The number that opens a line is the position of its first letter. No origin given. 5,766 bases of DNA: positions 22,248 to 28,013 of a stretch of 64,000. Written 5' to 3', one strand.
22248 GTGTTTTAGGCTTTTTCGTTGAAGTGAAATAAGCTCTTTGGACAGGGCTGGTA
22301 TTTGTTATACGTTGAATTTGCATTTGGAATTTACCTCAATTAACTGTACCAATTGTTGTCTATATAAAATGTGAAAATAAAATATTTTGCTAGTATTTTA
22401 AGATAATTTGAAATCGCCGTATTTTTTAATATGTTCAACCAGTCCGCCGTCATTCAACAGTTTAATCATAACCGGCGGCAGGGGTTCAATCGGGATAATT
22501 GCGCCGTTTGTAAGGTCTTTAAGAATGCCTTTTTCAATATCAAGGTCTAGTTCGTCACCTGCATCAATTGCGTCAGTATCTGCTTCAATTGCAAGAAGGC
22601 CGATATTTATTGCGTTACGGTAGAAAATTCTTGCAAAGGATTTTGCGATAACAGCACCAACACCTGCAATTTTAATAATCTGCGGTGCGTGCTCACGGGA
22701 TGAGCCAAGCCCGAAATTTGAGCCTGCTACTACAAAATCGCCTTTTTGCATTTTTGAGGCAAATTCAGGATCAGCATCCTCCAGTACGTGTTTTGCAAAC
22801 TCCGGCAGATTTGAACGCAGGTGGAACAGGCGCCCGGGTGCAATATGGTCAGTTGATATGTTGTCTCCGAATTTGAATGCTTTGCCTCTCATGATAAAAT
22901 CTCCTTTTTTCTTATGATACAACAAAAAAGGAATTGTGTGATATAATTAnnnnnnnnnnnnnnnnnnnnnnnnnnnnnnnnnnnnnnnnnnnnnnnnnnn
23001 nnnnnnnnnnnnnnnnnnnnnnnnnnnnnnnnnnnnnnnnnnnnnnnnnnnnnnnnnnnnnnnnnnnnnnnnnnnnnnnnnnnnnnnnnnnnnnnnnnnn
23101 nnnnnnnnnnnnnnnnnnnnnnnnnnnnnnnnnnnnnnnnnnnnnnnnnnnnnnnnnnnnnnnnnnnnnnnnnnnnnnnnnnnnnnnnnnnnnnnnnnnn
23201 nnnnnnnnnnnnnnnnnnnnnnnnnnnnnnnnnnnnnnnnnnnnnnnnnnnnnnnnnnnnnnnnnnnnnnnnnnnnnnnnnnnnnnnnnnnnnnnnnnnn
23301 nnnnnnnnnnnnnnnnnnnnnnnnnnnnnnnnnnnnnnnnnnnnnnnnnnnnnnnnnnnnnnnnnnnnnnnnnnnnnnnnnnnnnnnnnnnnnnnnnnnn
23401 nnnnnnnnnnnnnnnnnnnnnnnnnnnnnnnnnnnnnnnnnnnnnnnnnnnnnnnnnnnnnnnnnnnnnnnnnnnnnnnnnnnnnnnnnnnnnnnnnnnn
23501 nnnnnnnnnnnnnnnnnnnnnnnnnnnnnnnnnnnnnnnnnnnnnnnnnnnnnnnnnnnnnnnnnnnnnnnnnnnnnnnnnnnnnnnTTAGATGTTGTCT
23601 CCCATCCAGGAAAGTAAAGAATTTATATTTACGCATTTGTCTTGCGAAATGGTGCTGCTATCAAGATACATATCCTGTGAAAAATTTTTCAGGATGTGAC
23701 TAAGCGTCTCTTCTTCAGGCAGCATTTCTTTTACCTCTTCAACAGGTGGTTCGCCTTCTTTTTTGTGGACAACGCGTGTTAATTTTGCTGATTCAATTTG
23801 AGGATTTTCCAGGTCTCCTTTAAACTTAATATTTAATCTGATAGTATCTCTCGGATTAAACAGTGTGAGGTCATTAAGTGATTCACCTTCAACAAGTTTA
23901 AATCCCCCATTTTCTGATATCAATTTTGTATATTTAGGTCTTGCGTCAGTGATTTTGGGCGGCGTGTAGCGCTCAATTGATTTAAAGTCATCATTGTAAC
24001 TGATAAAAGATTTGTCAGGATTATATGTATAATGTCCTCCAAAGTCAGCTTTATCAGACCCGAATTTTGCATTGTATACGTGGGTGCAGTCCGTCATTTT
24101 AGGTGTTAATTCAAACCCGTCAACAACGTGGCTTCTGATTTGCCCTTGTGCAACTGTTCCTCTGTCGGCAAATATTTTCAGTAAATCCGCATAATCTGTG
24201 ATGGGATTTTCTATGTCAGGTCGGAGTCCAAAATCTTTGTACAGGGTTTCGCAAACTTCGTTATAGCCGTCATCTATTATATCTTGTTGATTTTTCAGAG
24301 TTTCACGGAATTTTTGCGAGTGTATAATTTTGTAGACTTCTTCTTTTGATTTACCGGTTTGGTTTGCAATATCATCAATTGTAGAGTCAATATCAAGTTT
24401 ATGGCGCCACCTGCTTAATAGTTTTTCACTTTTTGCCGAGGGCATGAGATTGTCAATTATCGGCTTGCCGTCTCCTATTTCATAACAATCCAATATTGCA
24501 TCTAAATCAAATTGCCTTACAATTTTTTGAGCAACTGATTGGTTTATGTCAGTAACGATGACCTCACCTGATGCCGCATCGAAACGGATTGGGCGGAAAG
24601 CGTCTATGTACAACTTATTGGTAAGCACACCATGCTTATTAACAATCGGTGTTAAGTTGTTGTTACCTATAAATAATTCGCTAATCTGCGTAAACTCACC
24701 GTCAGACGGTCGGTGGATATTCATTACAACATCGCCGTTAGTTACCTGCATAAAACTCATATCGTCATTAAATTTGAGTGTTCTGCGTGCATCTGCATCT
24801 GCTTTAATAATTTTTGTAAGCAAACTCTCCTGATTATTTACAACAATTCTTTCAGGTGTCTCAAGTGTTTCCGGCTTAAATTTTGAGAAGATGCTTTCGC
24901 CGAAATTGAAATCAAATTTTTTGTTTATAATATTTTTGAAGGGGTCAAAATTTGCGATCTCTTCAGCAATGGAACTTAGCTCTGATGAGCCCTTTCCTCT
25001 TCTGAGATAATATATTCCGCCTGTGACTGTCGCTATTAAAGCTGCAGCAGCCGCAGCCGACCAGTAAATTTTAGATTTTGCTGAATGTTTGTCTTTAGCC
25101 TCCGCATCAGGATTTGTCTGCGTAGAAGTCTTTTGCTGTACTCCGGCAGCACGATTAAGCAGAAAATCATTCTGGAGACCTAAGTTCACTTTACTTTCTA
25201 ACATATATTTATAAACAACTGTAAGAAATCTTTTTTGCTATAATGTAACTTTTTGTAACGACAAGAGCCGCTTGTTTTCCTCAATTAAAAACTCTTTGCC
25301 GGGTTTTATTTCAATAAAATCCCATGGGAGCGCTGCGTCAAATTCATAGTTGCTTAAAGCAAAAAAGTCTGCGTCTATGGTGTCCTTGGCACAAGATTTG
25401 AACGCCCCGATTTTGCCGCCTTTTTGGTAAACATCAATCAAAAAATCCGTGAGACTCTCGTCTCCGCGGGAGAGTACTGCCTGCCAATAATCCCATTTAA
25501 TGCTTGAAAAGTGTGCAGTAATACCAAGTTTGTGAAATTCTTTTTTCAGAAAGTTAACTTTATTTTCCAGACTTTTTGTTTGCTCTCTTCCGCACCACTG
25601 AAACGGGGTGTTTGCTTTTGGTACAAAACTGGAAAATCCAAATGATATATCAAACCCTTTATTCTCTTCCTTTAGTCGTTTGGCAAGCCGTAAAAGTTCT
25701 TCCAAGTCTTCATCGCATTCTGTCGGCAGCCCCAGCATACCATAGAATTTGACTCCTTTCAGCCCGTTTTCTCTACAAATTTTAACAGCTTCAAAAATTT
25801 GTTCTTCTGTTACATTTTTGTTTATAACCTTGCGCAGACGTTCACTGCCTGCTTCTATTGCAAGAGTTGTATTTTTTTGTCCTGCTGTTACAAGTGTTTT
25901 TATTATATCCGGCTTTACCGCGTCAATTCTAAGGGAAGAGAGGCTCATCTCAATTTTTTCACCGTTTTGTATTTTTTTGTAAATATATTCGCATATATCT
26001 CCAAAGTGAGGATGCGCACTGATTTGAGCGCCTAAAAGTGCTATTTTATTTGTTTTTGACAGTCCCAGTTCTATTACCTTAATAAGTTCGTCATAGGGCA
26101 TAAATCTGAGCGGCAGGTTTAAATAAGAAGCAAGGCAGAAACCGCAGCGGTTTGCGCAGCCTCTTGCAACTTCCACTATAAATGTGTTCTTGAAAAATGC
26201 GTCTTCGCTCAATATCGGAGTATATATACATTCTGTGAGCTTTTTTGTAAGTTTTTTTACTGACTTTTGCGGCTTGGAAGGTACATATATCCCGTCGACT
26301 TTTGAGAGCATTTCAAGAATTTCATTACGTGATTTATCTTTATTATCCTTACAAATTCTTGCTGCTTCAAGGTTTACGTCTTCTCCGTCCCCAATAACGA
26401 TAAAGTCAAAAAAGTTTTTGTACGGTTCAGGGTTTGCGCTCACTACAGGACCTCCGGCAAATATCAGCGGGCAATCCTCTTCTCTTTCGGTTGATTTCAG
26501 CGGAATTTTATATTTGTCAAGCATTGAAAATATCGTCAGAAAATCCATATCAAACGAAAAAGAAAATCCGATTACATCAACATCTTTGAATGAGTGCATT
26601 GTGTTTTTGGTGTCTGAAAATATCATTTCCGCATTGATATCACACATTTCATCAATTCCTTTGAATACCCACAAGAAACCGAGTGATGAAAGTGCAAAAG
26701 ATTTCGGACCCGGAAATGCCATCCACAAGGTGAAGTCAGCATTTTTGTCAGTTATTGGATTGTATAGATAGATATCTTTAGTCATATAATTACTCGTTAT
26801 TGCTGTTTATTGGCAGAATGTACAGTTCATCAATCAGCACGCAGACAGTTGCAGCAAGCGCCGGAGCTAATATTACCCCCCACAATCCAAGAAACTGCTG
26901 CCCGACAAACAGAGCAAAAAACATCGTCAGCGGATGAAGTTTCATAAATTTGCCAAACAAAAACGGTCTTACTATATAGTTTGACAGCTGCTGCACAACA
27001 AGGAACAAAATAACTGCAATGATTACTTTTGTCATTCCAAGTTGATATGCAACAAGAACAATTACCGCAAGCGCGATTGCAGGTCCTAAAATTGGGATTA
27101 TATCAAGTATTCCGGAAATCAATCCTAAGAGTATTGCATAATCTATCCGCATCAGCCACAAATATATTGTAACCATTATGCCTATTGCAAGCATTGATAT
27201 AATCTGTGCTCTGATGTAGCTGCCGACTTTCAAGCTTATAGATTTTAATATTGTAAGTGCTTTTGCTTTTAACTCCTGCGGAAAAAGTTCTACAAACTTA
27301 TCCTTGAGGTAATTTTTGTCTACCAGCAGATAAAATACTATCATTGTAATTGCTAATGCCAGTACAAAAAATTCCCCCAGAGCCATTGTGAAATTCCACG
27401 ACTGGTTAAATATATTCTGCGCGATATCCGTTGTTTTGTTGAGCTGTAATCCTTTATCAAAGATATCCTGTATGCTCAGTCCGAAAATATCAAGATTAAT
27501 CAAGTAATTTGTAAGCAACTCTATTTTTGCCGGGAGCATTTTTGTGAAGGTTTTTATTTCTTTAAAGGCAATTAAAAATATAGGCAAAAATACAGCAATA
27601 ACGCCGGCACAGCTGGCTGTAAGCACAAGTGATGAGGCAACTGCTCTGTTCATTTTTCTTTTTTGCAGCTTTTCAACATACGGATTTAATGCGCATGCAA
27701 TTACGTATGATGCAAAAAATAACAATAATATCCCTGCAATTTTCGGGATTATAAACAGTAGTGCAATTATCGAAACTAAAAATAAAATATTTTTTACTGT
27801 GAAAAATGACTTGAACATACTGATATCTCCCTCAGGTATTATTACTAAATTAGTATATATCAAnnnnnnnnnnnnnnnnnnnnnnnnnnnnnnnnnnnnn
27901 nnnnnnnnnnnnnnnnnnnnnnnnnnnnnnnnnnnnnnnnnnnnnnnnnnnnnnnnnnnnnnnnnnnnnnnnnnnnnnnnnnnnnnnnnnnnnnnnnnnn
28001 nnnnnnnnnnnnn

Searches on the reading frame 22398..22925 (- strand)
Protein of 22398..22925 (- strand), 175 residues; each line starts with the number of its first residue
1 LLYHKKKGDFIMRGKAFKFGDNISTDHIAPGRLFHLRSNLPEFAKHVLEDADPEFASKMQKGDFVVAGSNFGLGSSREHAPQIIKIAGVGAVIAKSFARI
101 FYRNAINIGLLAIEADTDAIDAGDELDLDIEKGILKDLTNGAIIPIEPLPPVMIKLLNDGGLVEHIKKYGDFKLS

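Call 23: search_protein_families(library=pfam, proteins=[window:22398-22925:-], max_evalue=0.01)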
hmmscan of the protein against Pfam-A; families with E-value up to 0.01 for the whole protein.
window:22398-22925:- (175 aa): 2 families
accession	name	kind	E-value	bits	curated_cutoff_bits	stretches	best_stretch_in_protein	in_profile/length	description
PF00694.25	Aconitase_C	-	1.5e-19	71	22.8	1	55-116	67-129/131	Aconitase C-terminal domain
PF06434.19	Aconitase_2_N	-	2e-08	34.6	27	1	17-161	4-165/204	Aconitate hydratase 2 N-terminus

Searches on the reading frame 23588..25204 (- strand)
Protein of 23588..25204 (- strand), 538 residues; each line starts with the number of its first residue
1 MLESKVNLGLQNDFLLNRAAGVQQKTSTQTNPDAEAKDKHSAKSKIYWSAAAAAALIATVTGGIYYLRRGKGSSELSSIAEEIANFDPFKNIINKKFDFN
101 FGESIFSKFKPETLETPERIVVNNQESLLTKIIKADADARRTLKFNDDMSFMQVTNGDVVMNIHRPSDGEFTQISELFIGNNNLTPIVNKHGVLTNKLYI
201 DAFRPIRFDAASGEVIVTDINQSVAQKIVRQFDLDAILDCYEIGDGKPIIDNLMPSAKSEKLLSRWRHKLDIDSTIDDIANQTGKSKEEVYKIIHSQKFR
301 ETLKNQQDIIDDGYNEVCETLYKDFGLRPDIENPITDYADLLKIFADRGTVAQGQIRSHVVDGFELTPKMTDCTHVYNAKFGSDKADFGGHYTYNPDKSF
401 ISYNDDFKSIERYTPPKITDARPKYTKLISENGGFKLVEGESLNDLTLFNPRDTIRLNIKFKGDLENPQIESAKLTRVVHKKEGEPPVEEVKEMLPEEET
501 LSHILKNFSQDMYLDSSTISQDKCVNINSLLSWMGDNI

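Call 11: search_protein_families(library=ncbifam, proteins=[window:23588-25204:-], max_evalue=0.001)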
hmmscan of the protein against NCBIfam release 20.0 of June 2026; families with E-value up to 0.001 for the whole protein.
window:23588-25204:- (538 aa): 0 families

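Call 23: search_protein_families(library=pfam, proteins=[window:23588-25204:-], max_evalue=0.01)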
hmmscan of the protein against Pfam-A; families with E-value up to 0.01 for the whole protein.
window:23588-25204:- (538 aa): 0 families

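Call 32: find_homologous_proteins(query=window:23588-25204:-, max_evalue=0.001)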
Query window:23588-25204:- (538 aa): 5 proteins with E <= 0.001 among 8000 candidates.
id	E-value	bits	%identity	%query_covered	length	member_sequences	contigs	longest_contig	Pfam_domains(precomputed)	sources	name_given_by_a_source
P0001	0.0e+0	1198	99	100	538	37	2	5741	-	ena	-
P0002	2.9e-272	922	79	99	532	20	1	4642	-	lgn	-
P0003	2.6e-222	758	64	99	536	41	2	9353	-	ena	-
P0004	1.6e-216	738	64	99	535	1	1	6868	-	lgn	-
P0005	5.5e-191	654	56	99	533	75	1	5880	-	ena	-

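Call 33: find_encoding_contigs(protein=P0002, flank=10000, max_places=3)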
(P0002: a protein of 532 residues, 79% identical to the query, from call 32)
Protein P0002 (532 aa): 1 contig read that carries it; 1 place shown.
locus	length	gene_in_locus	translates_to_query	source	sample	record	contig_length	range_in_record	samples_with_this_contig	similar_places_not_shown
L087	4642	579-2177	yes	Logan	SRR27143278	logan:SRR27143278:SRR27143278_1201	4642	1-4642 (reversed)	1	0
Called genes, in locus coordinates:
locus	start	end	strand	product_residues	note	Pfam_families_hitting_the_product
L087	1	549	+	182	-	?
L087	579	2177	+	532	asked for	-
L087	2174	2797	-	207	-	PF00300:His_Phos_1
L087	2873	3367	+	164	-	PF06434:Aconitase_2_N (weak), PF00694:Aconitase_C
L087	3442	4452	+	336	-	-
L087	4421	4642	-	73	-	?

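Call 34: find_encoding_contigs(protein=P0003, flank=10000, max_places=3)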
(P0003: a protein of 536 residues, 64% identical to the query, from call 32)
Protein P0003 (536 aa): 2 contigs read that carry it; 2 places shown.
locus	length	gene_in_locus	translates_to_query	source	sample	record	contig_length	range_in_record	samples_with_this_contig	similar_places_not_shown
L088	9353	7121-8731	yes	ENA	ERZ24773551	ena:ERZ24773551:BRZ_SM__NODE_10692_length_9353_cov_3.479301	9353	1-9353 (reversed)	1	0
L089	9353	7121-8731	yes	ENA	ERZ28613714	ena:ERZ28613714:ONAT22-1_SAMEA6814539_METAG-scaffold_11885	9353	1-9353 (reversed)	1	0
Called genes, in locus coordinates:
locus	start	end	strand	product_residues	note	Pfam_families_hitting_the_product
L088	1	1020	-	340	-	?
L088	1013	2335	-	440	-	PF05430:Methyltransf_30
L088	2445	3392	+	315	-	PF00288:GHMP_kinases_N, PF08544:GHMP_kinases_C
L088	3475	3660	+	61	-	PF13459:Fer4_15, PF13370:Fer4_13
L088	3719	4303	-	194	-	-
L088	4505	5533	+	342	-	PF01594:AI-2E_transport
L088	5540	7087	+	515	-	PF19864:Radical_SAM_N2, PF04055:Radical_SAM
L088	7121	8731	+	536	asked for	-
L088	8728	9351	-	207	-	PF00300:His_Phos_1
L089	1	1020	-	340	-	?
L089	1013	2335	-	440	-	PF05430:Methyltransf_30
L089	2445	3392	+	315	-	PF00288:GHMP_kinases_N, PF08544:GHMP_kinases_C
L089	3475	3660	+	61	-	PF13459:Fer4_15, PF13370:Fer4_13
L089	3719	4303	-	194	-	-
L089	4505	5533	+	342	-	PF01594:AI-2E_transport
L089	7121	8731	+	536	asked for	-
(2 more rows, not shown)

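Call 35: find_encoding_contigs(protein=P0005, flank=10000, max_places=3)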
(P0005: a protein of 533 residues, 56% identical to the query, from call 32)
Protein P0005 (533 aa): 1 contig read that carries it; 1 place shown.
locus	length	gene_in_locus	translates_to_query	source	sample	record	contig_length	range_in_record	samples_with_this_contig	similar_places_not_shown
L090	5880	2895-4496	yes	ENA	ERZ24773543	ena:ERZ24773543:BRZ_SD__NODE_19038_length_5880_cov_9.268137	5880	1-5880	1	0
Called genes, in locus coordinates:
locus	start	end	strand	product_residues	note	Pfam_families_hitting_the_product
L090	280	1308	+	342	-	PF01594:AI-2E_transport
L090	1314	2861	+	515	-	PF19864:Radical_SAM_N2, PF04055:Radical_SAM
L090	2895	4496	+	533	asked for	-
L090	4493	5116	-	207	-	PF00300:His_Phos_1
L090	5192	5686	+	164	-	PF06434:Aconitase_2_N (weak), PF00694:Aconitase_C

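Call 89: predict_structure(alignment_id=A3)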
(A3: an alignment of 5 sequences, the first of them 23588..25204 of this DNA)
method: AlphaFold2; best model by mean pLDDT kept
length: 538 residues; sequences in the alignment: 5
mean_pLDDT: 39.4   pTM: 0.26
mean pLDDT of the five models: 39.4, 38.7, 37.2, 35.7, 35.5
residues with pLDDT >= 90: 0; 70-90: 40; 50-70: 55; < 50: 443
segments of 3 or more residues with pLDDT < 50: 1-156, 158-206, 208-213, 218-284, 287-433, 437-443, 509-519
pLDDT, mean of each block of 10 residues (from residue 1): 27 32 30 35 31 30 29 33 35 32 28 27 30 36 42 44 39 32 30 39 44 49 41 34 28 29 33 44 46 42 34 36 35 33 32 24 24 23 27 28 26 28 34 44 58 71 61 80 72 75 60 40 64 73
secondary structure, 60 per line:
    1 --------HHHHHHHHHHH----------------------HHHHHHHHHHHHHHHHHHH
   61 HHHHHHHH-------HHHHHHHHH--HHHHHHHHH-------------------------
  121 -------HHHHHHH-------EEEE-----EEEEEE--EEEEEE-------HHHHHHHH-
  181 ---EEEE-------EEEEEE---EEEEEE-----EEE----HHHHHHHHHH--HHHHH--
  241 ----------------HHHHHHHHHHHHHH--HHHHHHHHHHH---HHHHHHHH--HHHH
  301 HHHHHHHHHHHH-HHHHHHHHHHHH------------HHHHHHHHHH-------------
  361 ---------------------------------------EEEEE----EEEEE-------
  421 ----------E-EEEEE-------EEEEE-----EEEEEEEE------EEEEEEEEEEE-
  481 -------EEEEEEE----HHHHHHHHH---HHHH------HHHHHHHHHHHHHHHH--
elements in order: H9-19 H42-68 H76-84 H87-95 H128-134 E142-145 E151-156 E159-164 H172-179 E184-187 E195-200 E204-209 E215-217 H222-231 H234-238 H257-270 H273-283 H287-294 H297-312 H314-325 H338-347 E400-404 E409-413 E433-437 E445-449 E455-462 E469-479 E488-494 H499-507 H511-514 H521-536

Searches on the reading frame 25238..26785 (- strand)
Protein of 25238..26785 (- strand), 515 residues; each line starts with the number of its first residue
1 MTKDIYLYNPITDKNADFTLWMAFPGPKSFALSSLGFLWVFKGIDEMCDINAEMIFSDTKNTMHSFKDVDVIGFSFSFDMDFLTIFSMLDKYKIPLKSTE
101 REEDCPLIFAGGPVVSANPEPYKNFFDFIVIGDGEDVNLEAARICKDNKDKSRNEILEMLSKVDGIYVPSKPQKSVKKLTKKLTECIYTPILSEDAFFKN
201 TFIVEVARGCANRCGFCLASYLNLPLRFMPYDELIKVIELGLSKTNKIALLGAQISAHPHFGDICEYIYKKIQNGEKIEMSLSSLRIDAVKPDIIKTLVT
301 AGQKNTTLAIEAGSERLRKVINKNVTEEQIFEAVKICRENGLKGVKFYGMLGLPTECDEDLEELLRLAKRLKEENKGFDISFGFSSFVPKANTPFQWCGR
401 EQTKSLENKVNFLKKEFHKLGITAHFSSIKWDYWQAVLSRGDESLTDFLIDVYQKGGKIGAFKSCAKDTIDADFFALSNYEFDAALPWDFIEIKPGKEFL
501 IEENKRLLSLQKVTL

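Call 11: search_protein_families(library=ncbifam, proteins=[window:25238-26785:-], max_evalue=0.001)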
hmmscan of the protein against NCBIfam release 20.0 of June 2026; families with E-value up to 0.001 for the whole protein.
window:25238-26785:- (515 aa): 21 families
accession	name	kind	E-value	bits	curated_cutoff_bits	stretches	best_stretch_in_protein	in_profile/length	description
TIGR03960.1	rSAM_fuse_unch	hypoth_equivalog_domain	2.9e-87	293.6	462.3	2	176-508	226-580/605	TIGR03960 family B12-binding radical SAM protein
TIGR04013.1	B12_SAM_MJ_1487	hypoth_equivalog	4.4e-19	68.6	251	1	61-405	36-363/382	TIGR04013 family B12-binding domain/radical SAM domain-containing protein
TIGR04014.1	B12_SAM_MJ_0865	equivalog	3.2e-17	62.5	360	1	85-371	49-336/434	methyl-coenzyme M reductase glutamine C-methyltransferase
TIGR01579.1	MiaB-like-C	equivalog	1.1e-10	41.4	357.05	1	150-372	94-319/416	tRNA (N(6)-L-threonylcarbamoyladenosine(37)-C(2))-methylthiotransferase MtaB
TIGR02026.1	BchE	equivalog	2.3e-08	33.4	481.35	1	125-369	115-363/497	magnesium-protoporphyrin IX monomethyl ester anaerobic oxidative cyclase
TIGR00089.1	TIGR00089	subfamily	2.8e-08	33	251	1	185-374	125-321/429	MiaB/RimO family radical SAM methylthiotransferase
TIGR04479.1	bcpD_PhpK_rSAM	subfamily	3.9e-08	32.1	600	1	149-368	193-406/504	PhpK family radical SAM P-methyltransferase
TIGR03471.1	HpnJ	equivalog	1.1e-07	31.2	577.6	1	197-374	192-368/472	hopanoid biosynthesis associated radical SAM protein HpnJ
TIGR04385.1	B12_rSAM_cofa1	equivalog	2.4e-07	30.3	450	1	200-372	194-365/438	B12 lower ligand biosynthesis radical SAM protein BzaD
TIGR00539.1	hemN_rel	equivalog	3e-07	29.9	205.4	1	260-374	69-182/361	radical SAM family heme chaperone HemW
TIGR00538.1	hemN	equivalog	3.5e-07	29.4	324.95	1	264-420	124-275/454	oxygen-independent coproporphyrinogen III oxidase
NF050148.1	rSAM_ApyD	equivalog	8.8e-07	27.7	750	1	204-368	202-363/645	RiPP biosynthesis radical SAM protein ApyD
TIGR04072.2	rSAM_ladder_B12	equivalog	1.2e-06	27.4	360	1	104-373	98-351/443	lipid biosynthesis B12-binding/radical SAM protein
TIGR01574.1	miaB-methiolase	equivalog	9.5e-06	24.9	355.3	1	203-393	147-341/437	tRNA (N6-isopentenyl adenosine(37)-C2)-methylthiotransferase MiaB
NF040542.1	rSAM_RCCLKC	equivalog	1.6e-05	24.2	450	0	292-343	272-323/423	arsinothricin biosynthesis radical SAM protein ArsL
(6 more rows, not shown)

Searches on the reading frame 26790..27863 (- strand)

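Call 11: search_protein_families(library=ncbifam, proteins=[window:26790-27863:-], max_evalue=0.001)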
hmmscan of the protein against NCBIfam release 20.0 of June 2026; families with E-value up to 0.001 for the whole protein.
window:26790-27863:- (357 aa): 3 families
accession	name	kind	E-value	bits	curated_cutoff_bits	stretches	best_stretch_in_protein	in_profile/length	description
TIGR02872.1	spore_ytvI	equivalog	3e-28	99.2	198.15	1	24-343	1-335/341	sporulation integral membrane protein YtvI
NF045801.1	efflux_ABUW_0982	equivalog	6.4e-28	97.8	675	1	22-345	5-341/392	chloramphenicol efflux transporter CxpE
NF008930.0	PRK12287.1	subfamily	6.9e-10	39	318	1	25-341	13-322/344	AI-2E family transporter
